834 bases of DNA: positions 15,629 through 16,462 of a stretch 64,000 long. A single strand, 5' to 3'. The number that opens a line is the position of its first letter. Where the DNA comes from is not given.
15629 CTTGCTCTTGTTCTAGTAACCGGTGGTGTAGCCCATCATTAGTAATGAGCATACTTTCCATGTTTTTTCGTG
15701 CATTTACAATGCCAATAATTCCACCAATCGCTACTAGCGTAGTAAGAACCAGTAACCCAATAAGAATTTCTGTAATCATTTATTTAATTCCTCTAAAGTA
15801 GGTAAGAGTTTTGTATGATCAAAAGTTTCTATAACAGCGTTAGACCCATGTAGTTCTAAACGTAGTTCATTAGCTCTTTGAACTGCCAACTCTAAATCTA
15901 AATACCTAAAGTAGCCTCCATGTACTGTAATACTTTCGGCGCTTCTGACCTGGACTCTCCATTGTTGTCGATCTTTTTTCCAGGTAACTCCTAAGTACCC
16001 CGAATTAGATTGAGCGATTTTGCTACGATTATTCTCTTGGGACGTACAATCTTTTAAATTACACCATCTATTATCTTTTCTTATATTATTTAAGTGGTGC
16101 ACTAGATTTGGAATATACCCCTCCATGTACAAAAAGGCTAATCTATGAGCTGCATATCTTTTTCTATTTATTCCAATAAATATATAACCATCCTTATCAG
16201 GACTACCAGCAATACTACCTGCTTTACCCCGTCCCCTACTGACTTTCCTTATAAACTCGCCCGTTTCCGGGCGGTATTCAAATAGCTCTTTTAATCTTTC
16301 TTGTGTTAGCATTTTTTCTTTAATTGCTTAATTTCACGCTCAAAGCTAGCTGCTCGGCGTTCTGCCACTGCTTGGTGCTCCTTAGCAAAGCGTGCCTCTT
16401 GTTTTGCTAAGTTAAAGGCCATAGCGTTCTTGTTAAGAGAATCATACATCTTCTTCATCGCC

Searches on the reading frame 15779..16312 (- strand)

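Call 81: search_protein_families(library=pfam, proteins=[window:15779-16312:-], max_evalue=0.01)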
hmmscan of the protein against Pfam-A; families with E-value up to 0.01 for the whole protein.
window:15779-16312:- (178 aa): 1 family
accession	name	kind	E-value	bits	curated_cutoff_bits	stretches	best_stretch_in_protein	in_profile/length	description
PF13392.12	HNH_3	-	5.7e-11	42.3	24.8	1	53-96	1-46/46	HNH endonuclease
